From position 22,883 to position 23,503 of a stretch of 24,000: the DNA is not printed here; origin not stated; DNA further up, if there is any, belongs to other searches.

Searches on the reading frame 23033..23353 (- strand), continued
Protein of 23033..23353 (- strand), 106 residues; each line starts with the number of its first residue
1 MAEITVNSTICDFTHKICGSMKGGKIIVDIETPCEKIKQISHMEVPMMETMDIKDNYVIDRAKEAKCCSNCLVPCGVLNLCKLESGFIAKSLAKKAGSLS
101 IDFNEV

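Call 45: find_homologous_proteins(query=A2, max_evalue=0.001)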
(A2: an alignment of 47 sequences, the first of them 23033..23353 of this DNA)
Query A2 (47 sequences) (106 aa, profile of the alignment): 116 proteins with E <= 0.001 among 437 candidates.
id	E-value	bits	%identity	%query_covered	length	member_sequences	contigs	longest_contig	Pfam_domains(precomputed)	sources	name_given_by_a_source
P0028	2.4e-32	129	77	99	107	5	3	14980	PF22263.2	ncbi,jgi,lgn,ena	jgi:hypothetical protein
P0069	1.0e-31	127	63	97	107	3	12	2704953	PF22263.2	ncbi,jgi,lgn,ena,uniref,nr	ncbi:hypothetical protein HWN40_07135 [Methanolobus zinderi]|jgi:hypothetical protein|uniref:Unchara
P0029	3.0e-31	125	78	100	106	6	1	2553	PF22263.2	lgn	-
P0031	4.6e-31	125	77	100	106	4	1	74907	PF22263.2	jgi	-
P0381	5.8e-31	124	27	74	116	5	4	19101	PF22263.2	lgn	-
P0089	7.9e-31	124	60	98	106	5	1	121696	PF22263.2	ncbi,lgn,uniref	ncbi:MAG: hypothetical protein WBL02_00405 [Methanomethylovorans sp.]|uniref:DUF6951 family protein 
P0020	9.7e-31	124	79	100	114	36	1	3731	PF22263.2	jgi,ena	-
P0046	1.0e-30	124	73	100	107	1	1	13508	PF22263.2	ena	-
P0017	1.1e-30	123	79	100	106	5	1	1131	PF22263.2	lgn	-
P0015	1.1e-30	123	76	100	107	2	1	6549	PF22263.2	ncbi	-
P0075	1.5e-30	123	61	98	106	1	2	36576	PF22263.2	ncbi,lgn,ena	-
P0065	1.5e-30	123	68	97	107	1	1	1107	PF22263.2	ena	-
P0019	1.5e-30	123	78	100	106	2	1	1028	PF22263.2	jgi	jgi:hypothetical protein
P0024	1.6e-30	123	78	100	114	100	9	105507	PF22263.2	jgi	jgi:hypothetical protein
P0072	1.8e-30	123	64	96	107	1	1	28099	PF22263.2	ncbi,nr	ncbi:MAG: hypothetical protein SCH66_06780 [Methanolobus sp.]|nr:hypothetical protein [Methanolobus 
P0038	2.1e-30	122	77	99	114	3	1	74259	PF22263.2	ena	-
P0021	2.7e-30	122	79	100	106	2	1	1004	PF22263.2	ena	-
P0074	2.7e-30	122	63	97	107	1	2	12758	PF22263.2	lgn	-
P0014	2.9e-30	122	79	100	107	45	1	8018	PF22263.2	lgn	-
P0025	3.4e-30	122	75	100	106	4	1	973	PF22263.2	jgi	-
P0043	3.8e-30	122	76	100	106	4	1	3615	PF22263.2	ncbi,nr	ncbi:MAG: hypothetical protein EHM20_13050 [Alphaproteobacteria bacterium]|nr:MAG: hypothetical prot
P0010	4.2e-30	122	83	100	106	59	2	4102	PF22263.2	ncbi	-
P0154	4.3e-30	122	32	51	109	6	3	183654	PF22263.2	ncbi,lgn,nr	ncbi:MAG: hypothetical protein GKC03_02500 [Methanomassiliicoccales archaeon]|nr:hypothetical protei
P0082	4.3e-30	122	61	97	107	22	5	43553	PF22263.2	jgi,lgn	-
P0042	4.6e-30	121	73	97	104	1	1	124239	PF22263.2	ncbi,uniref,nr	ncbi:hypothetical protein J2755_002170 [Methanohalophilus levihalophilus]|uniref:DUF6951 family prot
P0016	4.6e-30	121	79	100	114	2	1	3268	PF22263.2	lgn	-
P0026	4.8e-30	121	77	100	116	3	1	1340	PF22263.2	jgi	jgi:hypothetical protein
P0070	5.5e-30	121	66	97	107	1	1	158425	PF22263.2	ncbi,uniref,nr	ncbi:DUF6951 family protein [Methanolobus halotolerans]|uniref:Uncharacterized protein n=1 Tax=Metha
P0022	5.6e-30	121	75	100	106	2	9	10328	PF22263.2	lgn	-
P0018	5.8e-30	121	79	100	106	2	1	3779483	PF22263.2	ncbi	ncbi:MAG: hypothetical protein AB9861_07110 [Methanosarcina sp.]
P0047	5.9e-30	121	73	97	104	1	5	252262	PF22263.2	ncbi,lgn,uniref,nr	ncbi:hypothetical protein [Methanohalophilus sp.]|uniref:DUF6951 family protein n=1 Tax=Methanohalop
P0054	7.6e-30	121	70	100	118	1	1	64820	PF22263.2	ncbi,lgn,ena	-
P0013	8.7e-30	121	81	100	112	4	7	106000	PF22263.2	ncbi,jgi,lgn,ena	jgi:hypothetical protein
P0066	9.3e-30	120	70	97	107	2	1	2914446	PF22263.2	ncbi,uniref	ncbi:hypothetical protein V7O62_02465 [Methanolobus sp. ZRKC2]|uniref:DUF6951 family protein n=1 Tax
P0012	1.0e-29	120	81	100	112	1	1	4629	PF22263.2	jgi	-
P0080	1.2e-29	120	63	97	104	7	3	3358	PF22263.2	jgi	jgi:hypothetical protein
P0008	1.3e-29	120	82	100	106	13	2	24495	PF22263.2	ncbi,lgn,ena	-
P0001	2.1e-29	119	100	100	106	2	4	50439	PF22263.2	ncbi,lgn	-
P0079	2.1e-29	119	59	99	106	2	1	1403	PF22263.2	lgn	-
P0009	2.4e-29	119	81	100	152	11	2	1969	PF22263.2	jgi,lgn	jgi:hypothetical protein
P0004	2.4e-29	119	88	98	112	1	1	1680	PF22263.2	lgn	-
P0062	2.5e-29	119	69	100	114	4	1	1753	PF22263.2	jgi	jgi:hypothetical protein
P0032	2.6e-29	119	78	98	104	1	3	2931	PF22263.2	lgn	-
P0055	2.7e-29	119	72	100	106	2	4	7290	PF22263.2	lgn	-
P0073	2.8e-29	119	65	97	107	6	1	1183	PF22263.2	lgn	-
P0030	2.9e-29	119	79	98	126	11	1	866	PF22263.2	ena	-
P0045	3.1e-29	119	73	97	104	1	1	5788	PF22263.2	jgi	-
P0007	3.1e-29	119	83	97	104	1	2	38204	PF22263.2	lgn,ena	-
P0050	3.1e-29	119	75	97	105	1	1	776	PF22263.2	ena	-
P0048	4.2e-29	118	78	96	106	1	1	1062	PF22263.2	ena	-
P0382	5.1e-29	118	62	97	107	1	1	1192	PF22263.2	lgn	-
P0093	5.6e-29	118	60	97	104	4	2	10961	PF22263.2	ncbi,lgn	-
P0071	6.0e-29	118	66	96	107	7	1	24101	PF22263.2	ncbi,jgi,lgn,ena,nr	ncbi:MAG: hypothetical protein RBT65_10880 [Methanolobus sp.]|nr:hypothetical protein [Methanolobus 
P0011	6.5e-29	118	81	100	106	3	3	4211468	PF22263.2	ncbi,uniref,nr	ncbi:hypothetical protein MSMTP_0619 [Methanosarcina sp. MTP4]|uniref:DUF6951 family protein n=1 Tax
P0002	6.8e-29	118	92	100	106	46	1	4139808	PF22263.2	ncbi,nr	ncbi:DUF6951 family protein [Methanosarcina lacustris]|nr:hypothetical protein [Methanosarcina lacus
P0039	8.9e-29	117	75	100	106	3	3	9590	PF22263.2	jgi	jgi:hypothetical protein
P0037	9.1e-29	117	75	100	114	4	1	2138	PF22263.2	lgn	-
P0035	9.3e-29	117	74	100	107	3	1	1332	PF22263.2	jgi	jgi:hypothetical protein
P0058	9.3e-29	117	70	100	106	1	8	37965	PF22263.2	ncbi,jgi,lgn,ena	-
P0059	9.7e-29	117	72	100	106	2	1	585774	PF22263.2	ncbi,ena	-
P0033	9.9e-29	117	75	99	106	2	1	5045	PF22263.2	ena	-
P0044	1.0e-28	117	75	100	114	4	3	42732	PF22263.2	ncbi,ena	-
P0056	1.0e-28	117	73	100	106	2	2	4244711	PF22263.2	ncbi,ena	-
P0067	1.1e-28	117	66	100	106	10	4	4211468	PF22263.2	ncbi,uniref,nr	ncbi:hypothetical protein MSMTP_0622 [Methanosarcina sp. MTP4]|uniref:DUF6951 family protein n=1 Tax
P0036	1.1e-28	117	77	100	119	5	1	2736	PF22263.2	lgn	-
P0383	1.2e-28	117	32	51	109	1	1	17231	PF22263.2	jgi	jgi:hypothetical protein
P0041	1.3e-28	117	74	100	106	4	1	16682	PF22263.2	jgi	-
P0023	1.4e-28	117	78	100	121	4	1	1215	PF22263.2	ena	-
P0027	1.4e-28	117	77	100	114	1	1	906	PF22263.2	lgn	-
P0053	1.4e-28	117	71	100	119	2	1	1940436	PF22263.2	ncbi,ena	-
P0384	1.4e-28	117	59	98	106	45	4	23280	PF22263.2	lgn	-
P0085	1.8e-28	116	60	98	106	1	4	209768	PF22263.2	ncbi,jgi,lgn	jgi:hypothetical protein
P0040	1.9e-28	116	76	100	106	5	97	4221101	PF22263.2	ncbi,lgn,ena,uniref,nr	ncbi:MAG: hypothetical protein AAGU10_11945 [Methanosarcina mazei]|uniref:Uncharacterized protein n=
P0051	2.3e-28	116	74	100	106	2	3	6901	PF22263.2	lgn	-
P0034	2.6e-28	116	78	98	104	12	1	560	PF22263.2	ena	-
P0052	2.6e-28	116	73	100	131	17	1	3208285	PF22263.2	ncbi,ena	-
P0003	2.9e-28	116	92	100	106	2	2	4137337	PF22263.2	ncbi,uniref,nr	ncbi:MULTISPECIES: DUF6951 family protein [unclassified Methanosarcina]|uniref:DUF6951 family protei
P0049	2.9e-28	116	73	100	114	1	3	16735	PF22263.2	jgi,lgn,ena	-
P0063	3.0e-28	116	69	100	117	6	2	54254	PF22263.2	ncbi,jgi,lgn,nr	ncbi:MAG: hypothetical protein PWQ44_343 [Methanolobus sp.]|jgi:hypothetical protein|nr:hypothetical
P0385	3.1e-28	116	31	96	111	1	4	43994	PF22263.2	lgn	-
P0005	4.1e-28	115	86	100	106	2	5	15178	PF22263.2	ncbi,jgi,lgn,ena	-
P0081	4.1e-28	115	61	97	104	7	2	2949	PF22263.2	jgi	jgi:hypothetical protein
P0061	4.6e-28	115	70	100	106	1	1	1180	PF22263.2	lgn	-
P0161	6.1e-28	115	22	89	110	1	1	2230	PF22263.2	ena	-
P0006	6.6e-28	114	85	100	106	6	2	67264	PF22263.2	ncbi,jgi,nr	ncbi:TPA: hypothetical protein HA351_16010 [Methanosarcinaceae archaeon]|nr:hypothetical protein [Me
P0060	8.9e-28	114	71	95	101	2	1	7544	PF22263.2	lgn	-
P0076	1.9e-27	113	63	97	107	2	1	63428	PF22263.2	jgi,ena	-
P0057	2.6e-27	113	69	98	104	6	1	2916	PF22263.2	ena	-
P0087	2.7e-27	113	59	98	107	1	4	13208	PF22263.2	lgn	-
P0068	6.7e-27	111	66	97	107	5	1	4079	PF22263.2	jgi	jgi:hypothetical protein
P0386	6.7e-27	111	30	87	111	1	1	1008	PF22263.2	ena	-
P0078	1.0e-26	111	61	98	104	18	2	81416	PF22263.2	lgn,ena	-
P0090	1.8e-26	110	55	98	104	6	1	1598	PF22263.2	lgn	-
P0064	2.7e-26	109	72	95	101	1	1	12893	PF22263.2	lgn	-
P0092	3.0e-26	109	60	96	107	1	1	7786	PF22263.2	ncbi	-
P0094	8.8e-26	108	54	99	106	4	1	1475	PF22263.2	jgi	jgi:hypothetical protein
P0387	1.6e-25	107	50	97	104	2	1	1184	PF22263.2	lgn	-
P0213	2.2e-24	103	30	31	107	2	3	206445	PF22263.2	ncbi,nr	ncbi:MAG: hypothetical protein QFX40_04230 [Archaeoglobales archaeon]|nr:hypothetical protein [Archa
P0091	9.7e-24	101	58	96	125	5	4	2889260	PF22263.2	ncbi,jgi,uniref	ncbi:DUF6951 family protein [Methanolobus sp. WCC5]|jgi:hypothetical protein|uniref:DUF6951 family p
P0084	1.9e-22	97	73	80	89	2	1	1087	PF22263.2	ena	-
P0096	4.1e-22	96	64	80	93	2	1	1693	PF22263.2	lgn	-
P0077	5.1e-22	96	80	79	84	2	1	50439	PF22263.2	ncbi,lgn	-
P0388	1.1e-21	94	32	96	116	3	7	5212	PF22263.2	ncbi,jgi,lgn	-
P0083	1.3e-21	94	71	86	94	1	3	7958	PF22263.2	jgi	jgi:hypothetical protein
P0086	4.2e-21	93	74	80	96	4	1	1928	PF22263.2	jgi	jgi:hypothetical protein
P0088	5.4e-18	83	79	81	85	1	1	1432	PF22263.2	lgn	-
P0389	1.4e-17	81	39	29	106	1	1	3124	PF22263.2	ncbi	-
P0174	3.5e-17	80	36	34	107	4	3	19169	PF22263.2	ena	-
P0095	1.5e-16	78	68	72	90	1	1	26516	PF22263.2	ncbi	-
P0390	5.5e-15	73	33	34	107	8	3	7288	PF22263.2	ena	-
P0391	7.2e-15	73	39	34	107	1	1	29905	PF22263.2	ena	-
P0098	2.0e-14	71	67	60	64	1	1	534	PF22263.2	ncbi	-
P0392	2.1e-14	71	38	30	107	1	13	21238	PF22263.2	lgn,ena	-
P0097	2.5e-13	68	81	58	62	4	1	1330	PF22263.2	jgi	jgi:hypothetical protein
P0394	2.2e-8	52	-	-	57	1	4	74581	PF22263.2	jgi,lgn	jgi:hypothetical protein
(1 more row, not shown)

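Call 48: find_encoding_contigs(protein=P0154, flank=6000, max_places=3)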
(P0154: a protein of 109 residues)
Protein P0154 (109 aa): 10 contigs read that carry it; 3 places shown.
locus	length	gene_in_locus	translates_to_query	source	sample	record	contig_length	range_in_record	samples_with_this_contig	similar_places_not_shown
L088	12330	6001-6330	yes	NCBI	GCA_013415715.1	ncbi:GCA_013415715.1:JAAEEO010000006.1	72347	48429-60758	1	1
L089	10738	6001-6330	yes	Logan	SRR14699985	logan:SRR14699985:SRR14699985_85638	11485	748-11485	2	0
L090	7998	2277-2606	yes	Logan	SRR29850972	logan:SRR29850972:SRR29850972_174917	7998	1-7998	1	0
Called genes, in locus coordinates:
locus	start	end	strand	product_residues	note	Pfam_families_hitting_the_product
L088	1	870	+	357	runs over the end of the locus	PF01924:HypD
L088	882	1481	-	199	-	PF06197:DUF998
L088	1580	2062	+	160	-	-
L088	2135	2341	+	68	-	-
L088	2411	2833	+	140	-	PF00903:Glyoxalase, PF12681:Glyoxalase_2 (weak), PF18029:Glyoxalase_6 (weak)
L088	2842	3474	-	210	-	PF06736:TMEM175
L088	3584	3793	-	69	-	-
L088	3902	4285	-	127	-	PF01022:HTH_5, PF13601:HTH_34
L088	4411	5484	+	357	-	PF03773:ArsP_1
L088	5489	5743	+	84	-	-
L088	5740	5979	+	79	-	PF13192:Thioredoxin_3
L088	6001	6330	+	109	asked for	PF22263:DUF6951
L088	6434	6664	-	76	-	-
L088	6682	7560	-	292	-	PF00149:Metallophos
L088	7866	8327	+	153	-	PF06445:GyrI-like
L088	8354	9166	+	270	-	PF00561:Abhydrolase_1, PF12146:Hydrolase_4, PF12697:Abhydrolase_6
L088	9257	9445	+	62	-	-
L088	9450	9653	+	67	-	-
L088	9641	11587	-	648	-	PF02754:CCG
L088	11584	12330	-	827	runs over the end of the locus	PF00890:FAD_binding_2 (weak), PF01266:DAO (weak), PF07992:Pyr_redox_2 (weak), PF12831:FAD_oxidored, PF13450:NAD_binding_8 (weak), PF13237:Fer4_10, PF14697:Fer4_21, PF02662:FlpD, +6 more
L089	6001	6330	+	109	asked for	PF22263:DUF6951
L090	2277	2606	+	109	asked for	PF22263:DUF6951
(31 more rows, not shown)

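Call 49: find_encoding_contigs(protein=P0213, flank=6000, max_places=2)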
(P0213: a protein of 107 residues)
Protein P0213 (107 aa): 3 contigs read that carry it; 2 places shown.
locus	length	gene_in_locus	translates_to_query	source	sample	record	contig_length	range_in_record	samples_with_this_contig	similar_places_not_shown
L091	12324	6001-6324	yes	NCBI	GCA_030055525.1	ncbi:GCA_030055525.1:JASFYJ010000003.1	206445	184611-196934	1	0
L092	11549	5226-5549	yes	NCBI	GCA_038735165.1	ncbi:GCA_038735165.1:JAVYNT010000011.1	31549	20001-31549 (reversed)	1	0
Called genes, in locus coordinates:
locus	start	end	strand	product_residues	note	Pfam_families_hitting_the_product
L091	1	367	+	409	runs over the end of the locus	PF01073:3Beta_HSD (weak), PF01370:Epimerase, PF02719:Polysacc_synt_2, PF04321:RmlD_sub_bind (faint), PF07993:NAD_binding_4 (weak), PF16363:GDP_Man_Dehyd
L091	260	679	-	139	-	PF01909:NTP_transf_2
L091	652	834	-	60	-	-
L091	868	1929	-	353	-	PF13439:Glyco_transf_4, PF13579:Glyco_trans_4_4, PF20706:GT4-conflict, PF00534:Glycos_transf_1, PF13692:Glyco_trans_1_4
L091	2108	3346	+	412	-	PF00860:Xan_ur_permease, PF16983:MFS_MOT1 (faint)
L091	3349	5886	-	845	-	PF02516:STT3, PF22627:AglB_core-like, PF18079:AglB_L1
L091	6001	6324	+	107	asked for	PF22263:DUF6951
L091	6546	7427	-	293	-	-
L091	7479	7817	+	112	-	PF01925:TauE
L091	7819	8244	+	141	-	PF01925:TauE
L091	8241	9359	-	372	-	PF22025:ThiI_fer, PF22023:Pus10_THUMP_arc (weak), PF02926:THUMP, PF02568:ThiI, PF06508:QueC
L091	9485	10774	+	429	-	PF01629:DUF22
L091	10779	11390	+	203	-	-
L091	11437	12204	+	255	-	PF01887:SAM_HAT_N, PF20257:SAM_HAT_C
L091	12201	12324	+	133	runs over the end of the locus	PF01886:DUF61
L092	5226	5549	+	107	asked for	PF22263:DUF6951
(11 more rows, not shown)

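Call 51: predict_structure(alignment_id=A4)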
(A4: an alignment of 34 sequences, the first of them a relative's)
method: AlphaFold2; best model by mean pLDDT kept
length: 109 residues; sequences in the alignment: 34
mean_pLDDT: 93.4   pTM: 0.86
mean pLDDT of the five models: 93.4, 92.2, 91.6, 89.4, 84.9
residues with pLDDT >= 90: 89; 70-90: 20; 50-70: 0; < 50: 0
segments of 3 or more residues with pLDDT < 50: none
pLDDT, mean of each block of 10 residues (from residue 1): 93 95 96 97 96 93 93 92 96 92 85
secondary structure, 60 per line:
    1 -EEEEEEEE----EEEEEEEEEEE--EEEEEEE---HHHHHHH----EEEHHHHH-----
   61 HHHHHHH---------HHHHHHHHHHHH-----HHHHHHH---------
elements in order: E2-9 E14-24 E27-33 H37-43 E48-50 H51-55 H61-67 H77-88 H94-100

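Call 54: fold_search(model_id=the predicted structure, library=pdb)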
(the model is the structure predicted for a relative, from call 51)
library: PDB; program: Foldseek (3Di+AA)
matches with E <= 10: 561; with E <= 0.001: 0
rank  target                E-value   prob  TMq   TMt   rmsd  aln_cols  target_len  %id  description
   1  1q48_MODEL_1_A        1.4e-01  0.66  0.45  0.38  10.4       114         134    8  Solution NMR Structure of The Haemophilus Influenzae Iron-Sulfur Cluster Assembly Protein U (IscU) with Zinc B (released 2003-11-18)
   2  5wlw_H                1.5e-01  0.94  0.54  0.49   4.0       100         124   14  Crystal Structure of the Human Mitochondrial Cysteine Desulfurase with active Cysteine Loop within ISCU1 active site,  (released 2017-11-15)
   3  5wlw_D                2.0e-01  0.87  0.52  0.46   4.1       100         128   12  Crystal Structure of the Human Mitochondrial Cysteine Desulfurase with active Cysteine Loop within ISCU1 active site,  (released 2017-11-15)
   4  5wkp_H                2.0e-01  0.84  0.50  0.45   4.4       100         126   14  Crystal Structure of the Human mitochondrial Cysteine Desulfurase in complex with ISD11 and Iron-Sulfur Cluster Scaffo (released 2017-11-15)
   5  6yw5_EE               2.2e-01  0.11  0.23  0.10  17.0       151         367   10  The structure of the small subunit of the mitoribosome from Neurospora crassa (released 2020-11-11)
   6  6nzu_D                2.4e-01  0.82  0.50  0.46   4.5       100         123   14  Structure of the human frataxin-bound iron-sulfur cluster assembly complex (released 2019-05-22)
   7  5uft                  2.9e-01  0.80  0.51  0.40   6.1       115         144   13  Crystal Structure of a Nitrogen-fixing NifU-like protein (N-terminal) from Brucella abortus (released 2017-01-25)
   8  1mzg_B                2.9e-01  0.38  0.38  0.30   9.8        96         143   19  X-Ray Structure of SufE from E.coli Northeast Structural Genomics (NESG) Consortium Target ER30 (released 2003-01-28)
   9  4v61_AE               3.4e-01  0.09  0.24  0.19  17.8       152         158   14  Homology model for the Spinach chloroplast 30S subunit fitted to 9.4A cryo-EM map of the 70S chlororibosome. (released 2014-07-09)
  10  1wfz_MODEL_1_A        3.9e-01  0.63  0.52  0.46   7.3       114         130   14  Solution structure of Iron-sulfur cluster protein U (IscU) (released 2004-11-27)
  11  8pk8_D                4.4e-01  0.72  0.52  0.47   4.4        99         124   13  Structure of the human mitochondrial iron-sulfur cluster biosynthesis complex during persulfide transfer (persulfide o (released 2024-05-01)
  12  7c8m_A                4.7e-01  0.47  0.46  0.41   6.4       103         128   16  Crystal structure of IscU wild-type (released 2021-05-26)
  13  9v26_sc               4.7e-01  0.05  0.15  0.10   8.1        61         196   20  Cryo- EM structure of 75S ribosome with A/P- & P/E- tRNAs from Entamoeba histolytica bound to antibiotic paromomycin (released 2025-10-08)
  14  5wkp_D                5.0e-01  0.80  0.55  0.52   3.6       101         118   13  Crystal Structure of the Human mitochondrial Cysteine Desulfurase in complex with ISD11 and Iron-Sulfur Cluster Scaffo (released 2017-11-15)
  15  8vbs_D                5.0e-01  0.57  0.49  0.42   4.1        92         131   11  E. coli cysteine desulfurase SufS bound to SufE C51A (released 2024-10-16)
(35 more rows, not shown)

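Call 60: search_protein_families(library=pfam, proteins=[L088:5489-5743:+, L079:6335-6517:+, L079:6514-6996:+], max_evalue=0.01)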
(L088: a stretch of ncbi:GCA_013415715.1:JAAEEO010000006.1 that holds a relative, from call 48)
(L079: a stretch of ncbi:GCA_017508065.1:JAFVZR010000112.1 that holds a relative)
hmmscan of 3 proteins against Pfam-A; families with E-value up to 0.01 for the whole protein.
L088:5489-5743:+ (84 aa): 0 families

L079:6335-6517:+ (60 aa): 0 families

L079:6514-6996:+ (160 aa): 6 families
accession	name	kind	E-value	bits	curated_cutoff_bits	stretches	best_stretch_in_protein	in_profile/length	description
PF13646.12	HEAT_2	-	1.5e-11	44.9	27.7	1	72-157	12-87/88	HEAT repeats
PF02985.28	HEAT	-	1.9e-10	40.5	23.5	0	98-122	2-26/31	HEAT repeat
PF13513.12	HEAT_EZ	-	2.7e-09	37.8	27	1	76-123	3-55/55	HEAT-like repeat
PF00514.29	Arm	-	6.2e-06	26.5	20.6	0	95-121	11-37/41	Armadillo/beta-catenin-like repeat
PF03130.22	HEAT_PBS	-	0.00011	22.9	20.9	0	112-144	1-27/27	PBS lyase HEAT-like repeat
PF12717.13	Cnd1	-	0.0016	18.9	26.4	1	100-157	25-82/162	non-SMC mitotic condensation complex subunit 1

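Call 61: list_cluster_members(proteins=[P0040, P0001, P0077, P0002, P0056, P0059, P0043])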
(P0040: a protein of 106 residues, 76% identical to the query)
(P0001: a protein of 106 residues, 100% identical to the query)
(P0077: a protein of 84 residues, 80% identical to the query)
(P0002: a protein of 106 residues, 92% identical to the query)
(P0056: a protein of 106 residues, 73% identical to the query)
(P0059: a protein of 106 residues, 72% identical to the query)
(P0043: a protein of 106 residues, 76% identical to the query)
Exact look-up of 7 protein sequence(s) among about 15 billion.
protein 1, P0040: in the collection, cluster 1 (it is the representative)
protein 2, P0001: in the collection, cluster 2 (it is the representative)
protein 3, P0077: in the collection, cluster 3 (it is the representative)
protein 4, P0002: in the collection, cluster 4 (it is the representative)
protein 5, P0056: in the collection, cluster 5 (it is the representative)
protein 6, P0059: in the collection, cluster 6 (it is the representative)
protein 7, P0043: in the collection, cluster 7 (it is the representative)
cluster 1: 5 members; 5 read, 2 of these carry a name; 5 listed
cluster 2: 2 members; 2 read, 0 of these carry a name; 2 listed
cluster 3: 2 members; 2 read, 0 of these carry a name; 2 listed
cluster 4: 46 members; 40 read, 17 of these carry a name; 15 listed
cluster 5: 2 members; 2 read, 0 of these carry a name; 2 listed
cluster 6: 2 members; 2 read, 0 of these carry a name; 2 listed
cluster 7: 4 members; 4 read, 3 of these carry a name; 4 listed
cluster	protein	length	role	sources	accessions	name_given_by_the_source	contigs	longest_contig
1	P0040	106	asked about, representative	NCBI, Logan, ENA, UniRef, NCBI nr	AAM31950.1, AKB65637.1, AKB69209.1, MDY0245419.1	MAG: hypothetical protein AAGU10_11945 [Methanosarcina mazei] | Uncharacterized protein n=3 Tax=Methanosarcina mazei TaxID=2209 RepID=A0A0E3RL97_METMZ | hypothetical protein [Methanosarcina mazei]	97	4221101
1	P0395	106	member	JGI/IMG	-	hypothetical protein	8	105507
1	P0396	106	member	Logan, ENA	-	-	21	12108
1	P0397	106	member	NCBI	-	-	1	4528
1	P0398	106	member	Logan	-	-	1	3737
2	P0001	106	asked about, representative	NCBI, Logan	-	-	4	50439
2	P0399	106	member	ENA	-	-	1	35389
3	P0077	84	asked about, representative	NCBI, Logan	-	-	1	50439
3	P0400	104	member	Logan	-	-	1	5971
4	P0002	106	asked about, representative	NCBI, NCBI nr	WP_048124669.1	DUF6951 family protein [Methanosarcina lacustris] | hypothetical protein [Methanosarcina lacustris]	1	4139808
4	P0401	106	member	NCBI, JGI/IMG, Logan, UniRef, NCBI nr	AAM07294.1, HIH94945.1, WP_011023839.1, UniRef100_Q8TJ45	TPA: hypothetical protein HA338_13315 [Methanosarcina acetivorans] | uncharacterized protein DUF6951 | Uncharacterized protein n=2 Tax=Methanosarcina acetivorans TaxID=2214 RepID=Q8TJ45_METAC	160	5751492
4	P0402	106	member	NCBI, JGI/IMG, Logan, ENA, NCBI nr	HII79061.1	MAG TPA: hypothetical protein HA261_01285 [Methanosarcina sp.] | hypothetical protein [Methanosarcina sp.]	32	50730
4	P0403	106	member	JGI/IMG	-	hypothetical protein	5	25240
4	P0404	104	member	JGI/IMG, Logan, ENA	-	hypothetical protein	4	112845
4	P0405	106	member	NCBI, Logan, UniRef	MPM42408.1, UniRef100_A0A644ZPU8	hypothetical protein SDC9_89073 [bioreactor metagenome] | Uncharacterized protein n=1 Tax=bioreactor metagenome TaxID=1076179 RepID=A0A644ZPU8_9ZZZZ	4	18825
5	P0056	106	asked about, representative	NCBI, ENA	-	-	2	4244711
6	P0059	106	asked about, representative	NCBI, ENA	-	-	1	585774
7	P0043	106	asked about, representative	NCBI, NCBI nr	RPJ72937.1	MAG: hypothetical protein EHM20_13050 [Alphaproteobacteria bacterium]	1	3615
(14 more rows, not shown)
